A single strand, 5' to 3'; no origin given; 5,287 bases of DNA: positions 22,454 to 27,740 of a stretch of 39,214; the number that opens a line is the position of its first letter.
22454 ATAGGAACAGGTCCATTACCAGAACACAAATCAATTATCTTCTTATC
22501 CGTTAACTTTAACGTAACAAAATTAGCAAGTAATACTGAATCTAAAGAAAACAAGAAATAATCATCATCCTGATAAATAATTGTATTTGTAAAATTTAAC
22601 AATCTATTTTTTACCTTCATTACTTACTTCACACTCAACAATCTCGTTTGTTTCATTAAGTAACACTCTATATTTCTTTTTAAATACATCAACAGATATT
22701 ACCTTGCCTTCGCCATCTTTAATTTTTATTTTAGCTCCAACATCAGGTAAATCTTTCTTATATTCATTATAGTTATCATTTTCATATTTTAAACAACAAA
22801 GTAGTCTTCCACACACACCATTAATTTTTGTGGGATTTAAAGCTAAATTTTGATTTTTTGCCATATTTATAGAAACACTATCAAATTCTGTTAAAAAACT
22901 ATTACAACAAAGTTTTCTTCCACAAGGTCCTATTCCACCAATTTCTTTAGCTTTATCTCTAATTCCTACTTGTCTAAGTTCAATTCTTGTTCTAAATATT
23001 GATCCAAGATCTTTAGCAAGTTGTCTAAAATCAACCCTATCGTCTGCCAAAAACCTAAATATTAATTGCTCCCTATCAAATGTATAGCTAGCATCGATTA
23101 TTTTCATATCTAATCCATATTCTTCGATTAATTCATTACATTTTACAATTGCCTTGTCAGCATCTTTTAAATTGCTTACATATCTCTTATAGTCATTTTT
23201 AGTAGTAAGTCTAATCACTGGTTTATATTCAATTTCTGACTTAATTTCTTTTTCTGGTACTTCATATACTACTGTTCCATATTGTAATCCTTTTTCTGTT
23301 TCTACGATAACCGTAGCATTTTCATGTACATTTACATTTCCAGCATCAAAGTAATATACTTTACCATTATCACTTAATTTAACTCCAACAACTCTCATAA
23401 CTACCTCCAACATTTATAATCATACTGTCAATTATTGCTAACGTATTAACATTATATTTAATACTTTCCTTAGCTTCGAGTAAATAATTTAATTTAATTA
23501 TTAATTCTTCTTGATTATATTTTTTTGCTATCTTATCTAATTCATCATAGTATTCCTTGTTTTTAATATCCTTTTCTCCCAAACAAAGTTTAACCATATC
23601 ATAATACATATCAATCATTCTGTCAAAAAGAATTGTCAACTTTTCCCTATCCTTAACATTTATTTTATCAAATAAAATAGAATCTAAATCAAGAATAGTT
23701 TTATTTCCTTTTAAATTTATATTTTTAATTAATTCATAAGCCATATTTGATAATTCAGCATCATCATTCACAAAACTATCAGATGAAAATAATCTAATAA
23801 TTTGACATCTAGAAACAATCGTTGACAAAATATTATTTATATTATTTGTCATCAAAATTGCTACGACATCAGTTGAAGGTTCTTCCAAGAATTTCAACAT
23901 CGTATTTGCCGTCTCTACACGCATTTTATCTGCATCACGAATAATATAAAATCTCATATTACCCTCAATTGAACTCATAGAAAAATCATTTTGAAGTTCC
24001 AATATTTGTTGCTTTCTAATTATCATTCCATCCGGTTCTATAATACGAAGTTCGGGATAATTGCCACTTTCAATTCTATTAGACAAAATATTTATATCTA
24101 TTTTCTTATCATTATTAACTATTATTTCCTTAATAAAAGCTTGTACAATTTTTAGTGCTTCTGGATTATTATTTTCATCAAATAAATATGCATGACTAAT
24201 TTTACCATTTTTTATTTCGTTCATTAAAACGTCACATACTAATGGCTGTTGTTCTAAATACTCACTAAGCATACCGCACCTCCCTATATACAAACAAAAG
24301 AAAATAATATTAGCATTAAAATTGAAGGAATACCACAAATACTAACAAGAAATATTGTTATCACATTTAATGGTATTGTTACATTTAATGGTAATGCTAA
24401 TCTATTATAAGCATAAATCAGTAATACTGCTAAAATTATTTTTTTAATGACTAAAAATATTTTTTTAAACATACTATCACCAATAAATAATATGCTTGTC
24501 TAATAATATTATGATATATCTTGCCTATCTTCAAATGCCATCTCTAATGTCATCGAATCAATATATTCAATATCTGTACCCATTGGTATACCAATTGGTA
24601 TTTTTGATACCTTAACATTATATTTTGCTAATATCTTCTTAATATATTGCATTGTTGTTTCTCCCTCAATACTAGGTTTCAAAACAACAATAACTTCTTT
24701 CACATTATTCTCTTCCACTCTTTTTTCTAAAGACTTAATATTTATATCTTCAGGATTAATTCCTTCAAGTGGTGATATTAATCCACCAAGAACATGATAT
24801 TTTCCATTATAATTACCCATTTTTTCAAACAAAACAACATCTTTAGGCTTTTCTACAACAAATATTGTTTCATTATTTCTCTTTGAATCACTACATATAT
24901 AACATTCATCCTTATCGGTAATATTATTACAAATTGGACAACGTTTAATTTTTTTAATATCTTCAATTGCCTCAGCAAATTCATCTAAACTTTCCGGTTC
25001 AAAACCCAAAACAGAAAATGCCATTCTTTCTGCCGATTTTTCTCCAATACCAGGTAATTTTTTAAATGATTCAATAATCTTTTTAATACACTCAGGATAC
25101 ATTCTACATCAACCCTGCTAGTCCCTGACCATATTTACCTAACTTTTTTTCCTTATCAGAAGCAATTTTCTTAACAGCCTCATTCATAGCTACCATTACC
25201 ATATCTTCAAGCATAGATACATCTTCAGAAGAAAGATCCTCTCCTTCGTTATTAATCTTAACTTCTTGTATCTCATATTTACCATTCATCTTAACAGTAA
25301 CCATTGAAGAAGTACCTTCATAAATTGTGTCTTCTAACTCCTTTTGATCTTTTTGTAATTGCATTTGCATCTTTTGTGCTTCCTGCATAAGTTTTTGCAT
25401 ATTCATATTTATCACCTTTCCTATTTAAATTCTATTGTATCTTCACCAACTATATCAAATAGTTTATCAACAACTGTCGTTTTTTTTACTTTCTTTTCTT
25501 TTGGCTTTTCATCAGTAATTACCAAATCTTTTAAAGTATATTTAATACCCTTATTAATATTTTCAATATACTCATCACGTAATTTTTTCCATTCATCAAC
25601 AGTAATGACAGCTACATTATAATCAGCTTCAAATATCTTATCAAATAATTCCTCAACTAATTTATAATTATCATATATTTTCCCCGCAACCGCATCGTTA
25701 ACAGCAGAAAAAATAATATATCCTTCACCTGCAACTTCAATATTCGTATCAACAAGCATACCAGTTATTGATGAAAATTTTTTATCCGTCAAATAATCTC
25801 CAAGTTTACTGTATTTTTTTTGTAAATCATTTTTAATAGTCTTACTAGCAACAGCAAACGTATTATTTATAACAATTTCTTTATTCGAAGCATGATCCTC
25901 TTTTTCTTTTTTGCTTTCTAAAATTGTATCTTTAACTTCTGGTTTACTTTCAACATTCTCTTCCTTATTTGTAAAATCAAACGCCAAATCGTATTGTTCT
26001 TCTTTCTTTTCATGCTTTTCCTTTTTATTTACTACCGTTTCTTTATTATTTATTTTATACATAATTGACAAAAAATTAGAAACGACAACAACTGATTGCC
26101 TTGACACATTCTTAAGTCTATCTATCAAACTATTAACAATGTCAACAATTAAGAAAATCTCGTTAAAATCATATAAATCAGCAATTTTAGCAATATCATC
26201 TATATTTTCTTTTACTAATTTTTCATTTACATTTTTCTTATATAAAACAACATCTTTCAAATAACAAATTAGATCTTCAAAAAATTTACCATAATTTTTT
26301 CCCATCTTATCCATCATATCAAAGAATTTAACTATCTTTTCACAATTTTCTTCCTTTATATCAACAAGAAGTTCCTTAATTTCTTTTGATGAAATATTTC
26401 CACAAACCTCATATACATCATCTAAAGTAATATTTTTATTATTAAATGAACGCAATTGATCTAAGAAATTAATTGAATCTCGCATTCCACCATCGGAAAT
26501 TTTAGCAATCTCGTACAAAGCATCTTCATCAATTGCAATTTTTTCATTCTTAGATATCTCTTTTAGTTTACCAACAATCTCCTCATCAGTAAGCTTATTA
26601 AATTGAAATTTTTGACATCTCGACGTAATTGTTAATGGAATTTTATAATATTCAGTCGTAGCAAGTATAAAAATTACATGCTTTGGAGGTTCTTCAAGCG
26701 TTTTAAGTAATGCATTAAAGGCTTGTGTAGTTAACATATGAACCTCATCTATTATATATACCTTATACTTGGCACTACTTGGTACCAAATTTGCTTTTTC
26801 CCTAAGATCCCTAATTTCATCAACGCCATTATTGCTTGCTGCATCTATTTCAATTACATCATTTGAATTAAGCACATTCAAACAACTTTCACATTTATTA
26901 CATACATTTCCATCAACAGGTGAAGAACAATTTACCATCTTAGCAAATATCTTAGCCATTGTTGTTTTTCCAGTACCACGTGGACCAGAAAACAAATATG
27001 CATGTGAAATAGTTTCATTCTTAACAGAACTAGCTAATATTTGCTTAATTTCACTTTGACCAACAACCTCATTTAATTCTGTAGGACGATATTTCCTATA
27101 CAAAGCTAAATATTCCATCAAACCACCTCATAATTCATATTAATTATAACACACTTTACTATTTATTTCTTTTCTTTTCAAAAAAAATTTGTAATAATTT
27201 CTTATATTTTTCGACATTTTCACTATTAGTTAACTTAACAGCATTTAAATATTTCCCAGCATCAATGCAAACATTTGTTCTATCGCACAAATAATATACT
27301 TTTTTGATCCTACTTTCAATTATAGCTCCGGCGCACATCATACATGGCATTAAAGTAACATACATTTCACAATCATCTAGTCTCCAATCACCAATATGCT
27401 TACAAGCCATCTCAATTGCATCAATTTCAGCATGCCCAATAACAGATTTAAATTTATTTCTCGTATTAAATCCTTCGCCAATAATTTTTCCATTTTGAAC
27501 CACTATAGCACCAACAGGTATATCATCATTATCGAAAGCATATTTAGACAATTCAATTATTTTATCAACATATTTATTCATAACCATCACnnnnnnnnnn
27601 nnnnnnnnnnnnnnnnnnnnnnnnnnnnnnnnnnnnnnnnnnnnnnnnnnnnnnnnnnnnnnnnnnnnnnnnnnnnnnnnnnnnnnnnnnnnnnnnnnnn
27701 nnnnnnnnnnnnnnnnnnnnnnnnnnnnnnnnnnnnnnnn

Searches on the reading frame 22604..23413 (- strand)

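Call 28: search_protein_families(library=pfam, proteins=[window:22604-23413:-])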
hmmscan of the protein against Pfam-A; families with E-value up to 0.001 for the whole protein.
window:22604-23413:- (269 aa): 1 family
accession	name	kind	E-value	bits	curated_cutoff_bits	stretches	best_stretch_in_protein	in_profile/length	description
PF04468.17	PSP1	-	1.2e-29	102.8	27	1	64-149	1-86/86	PSP1 C-terminal conserved region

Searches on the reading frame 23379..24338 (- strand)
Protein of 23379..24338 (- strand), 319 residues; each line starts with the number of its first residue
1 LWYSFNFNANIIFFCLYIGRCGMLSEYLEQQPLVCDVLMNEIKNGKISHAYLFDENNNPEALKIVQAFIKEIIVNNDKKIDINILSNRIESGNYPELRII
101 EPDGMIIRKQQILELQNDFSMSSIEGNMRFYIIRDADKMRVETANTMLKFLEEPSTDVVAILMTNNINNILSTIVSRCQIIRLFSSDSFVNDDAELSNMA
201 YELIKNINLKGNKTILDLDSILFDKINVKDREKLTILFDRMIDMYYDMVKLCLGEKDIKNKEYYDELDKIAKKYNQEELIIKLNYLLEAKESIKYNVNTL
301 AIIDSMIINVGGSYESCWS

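Call 28: search_protein_families(library=pfam, proteins=[window:23379-24338:-])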
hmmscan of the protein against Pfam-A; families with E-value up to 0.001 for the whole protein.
window:23379-24338:- (319 aa): 2 families
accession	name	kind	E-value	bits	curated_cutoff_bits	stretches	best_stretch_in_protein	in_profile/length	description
PF13177.12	DNA_pol3_delta2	-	1.6e-42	145.7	27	1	31-183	2-157/161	DNA polymerase III, delta subunit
PF00004.35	AAA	-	0.00023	22.1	21.2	0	136-184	77-129/131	ATPase family associated with various cellular activities (AAA)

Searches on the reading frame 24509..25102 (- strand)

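Call 28: search_protein_families(library=pfam, proteins=[window:24509-25102:-])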
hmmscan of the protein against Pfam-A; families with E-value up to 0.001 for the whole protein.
window:24509-25102:- (197 aa): 5 families
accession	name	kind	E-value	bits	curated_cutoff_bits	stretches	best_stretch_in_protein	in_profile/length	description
PF13662.12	Toprim_4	-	1.7e-23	83.1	25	1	79-168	2-84/85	Toprim domain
PF21176.3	RecR_HhH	-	8.1e-13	48.4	27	1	6-48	1-43/45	RecR, helix-hairpin-helix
PF21175.2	RecR_C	-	6.6e-11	41.9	22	1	171-194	1-24/24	RecR, C-terminal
PF01751.28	Toprim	-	8.1e-10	39.2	23.1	1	79-168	1-96/96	Toprim domain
PF02132.21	RecR_ZnF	-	2.5e-07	30.7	22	1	52-72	1-21/21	RecR, Cys4-zinc finger domain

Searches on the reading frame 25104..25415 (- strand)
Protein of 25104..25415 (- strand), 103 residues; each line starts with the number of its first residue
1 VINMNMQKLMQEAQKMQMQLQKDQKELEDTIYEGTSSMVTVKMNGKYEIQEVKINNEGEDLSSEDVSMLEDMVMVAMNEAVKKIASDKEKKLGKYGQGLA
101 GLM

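Call 27: search_protein_families(library=pfam, proteins=[window:25104-25415:-])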
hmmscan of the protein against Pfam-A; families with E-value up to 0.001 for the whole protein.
window:25104-25415:- (103 aa): 1 family
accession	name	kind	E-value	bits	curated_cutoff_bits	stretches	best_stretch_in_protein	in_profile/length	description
PF02575.21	YbaB_DNA_bd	-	3.5e-21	75.6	25.5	1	10-99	1-90/91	YbaB/EbfC DNA-binding family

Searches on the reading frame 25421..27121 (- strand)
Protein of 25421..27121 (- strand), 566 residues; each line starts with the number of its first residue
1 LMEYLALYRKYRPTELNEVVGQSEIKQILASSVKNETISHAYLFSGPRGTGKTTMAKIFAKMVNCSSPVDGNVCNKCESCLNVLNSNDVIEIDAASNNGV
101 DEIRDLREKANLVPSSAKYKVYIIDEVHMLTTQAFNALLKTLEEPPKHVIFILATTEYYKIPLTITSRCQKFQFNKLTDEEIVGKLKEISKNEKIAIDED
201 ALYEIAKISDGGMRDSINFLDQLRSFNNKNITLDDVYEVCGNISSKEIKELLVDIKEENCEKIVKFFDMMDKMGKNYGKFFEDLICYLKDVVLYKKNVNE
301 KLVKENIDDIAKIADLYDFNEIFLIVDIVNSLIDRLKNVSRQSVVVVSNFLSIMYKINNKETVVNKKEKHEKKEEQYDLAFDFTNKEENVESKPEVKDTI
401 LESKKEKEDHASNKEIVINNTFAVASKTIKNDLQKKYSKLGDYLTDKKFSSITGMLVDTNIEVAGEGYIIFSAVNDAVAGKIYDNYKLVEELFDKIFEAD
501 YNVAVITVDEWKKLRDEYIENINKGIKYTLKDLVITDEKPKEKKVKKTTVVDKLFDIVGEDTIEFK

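Call 27: search_protein_families(library=pfam, proteins=[window:25421-27121:-])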
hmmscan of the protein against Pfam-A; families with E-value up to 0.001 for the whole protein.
window:25421-27121:- (566 aa): 13 families
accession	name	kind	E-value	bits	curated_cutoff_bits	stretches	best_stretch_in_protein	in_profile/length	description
PF13177.12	DNA_pol3_delta2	-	4.7e-45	153.9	27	1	22-177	2-160/161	DNA polymerase III, delta subunit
PF00004.35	AAA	-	1.6e-14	54.9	21.2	1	43-174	2-128/131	ATPase family associated with various cellular activities (AAA)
PF05496.18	RuvB_N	-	2.4e-09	37.6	27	1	12-93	2-91/159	Holliday junction DNA helicase RuvB P-loop domain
PF22608.2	DNAX_ATPase_lid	-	3.9e-09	36.6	27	1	182-222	2-42/49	DNA polymerase III clamp loader subunit, ATPase lid domain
PF13401.12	AAA_22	-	2.5e-06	28.3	27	1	43-156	9-123/130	AAA domain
PF13479.12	AAA_24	-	4.2e-06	27.2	27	0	44-135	7-81/195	AAA domain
PF13604.12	AAA_30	-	6.1e-06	26.5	27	1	42-152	21-122/191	AAA domain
PF21960.2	RCF1-5-like_lid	-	7.1e-06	26.3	27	1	186-220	3-38/43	RCF1/5-like, AAA+ ATPase lid domain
PF07728.20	AAA_5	-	7.8e-06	26.4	22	1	43-144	3-92/139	AAA domain (dynein-related subfamily)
PF13173.12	AAA_14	-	0.00011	22.6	27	1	41-151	4-94/129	AAA domain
PF13245.12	AAA_19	-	0.00039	21.1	25.1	0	36-152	8-123/134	AAA domain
PF13238.12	AAA_18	-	0.00045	21.1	29.4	0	44-127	3-80/128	AAA domain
PF00910.28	RNA_helicase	-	0.00066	20.6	21.5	0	43-121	2-82/105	RNA helicase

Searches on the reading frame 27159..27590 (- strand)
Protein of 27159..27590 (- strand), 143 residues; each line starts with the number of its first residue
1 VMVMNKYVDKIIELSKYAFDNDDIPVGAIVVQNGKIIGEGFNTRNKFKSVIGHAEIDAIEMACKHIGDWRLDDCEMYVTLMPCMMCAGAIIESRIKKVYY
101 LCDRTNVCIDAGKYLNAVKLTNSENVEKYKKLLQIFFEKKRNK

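Call 27: search_protein_families(library=pfam, proteins=[window:27159-27590:-])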
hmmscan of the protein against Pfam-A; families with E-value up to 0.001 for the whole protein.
window:27159-27590:- (143 aa): 3 families
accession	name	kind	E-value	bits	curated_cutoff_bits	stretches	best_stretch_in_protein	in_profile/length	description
PF14437.12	MafB19-deam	-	2.1e-33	115.6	27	1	5-141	4-142/142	MafB19-like deaminase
PF00383.29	dCMP_cyt_deam_1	-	2.8e-28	98.3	25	1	5-101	5-101/102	Cytidine and deoxycytidylate deaminase zinc-binding region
PF14439.12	Bd3614-deam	-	2.1e-06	28.1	38.5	1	26-101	11-89/113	Bd3614-like deaminase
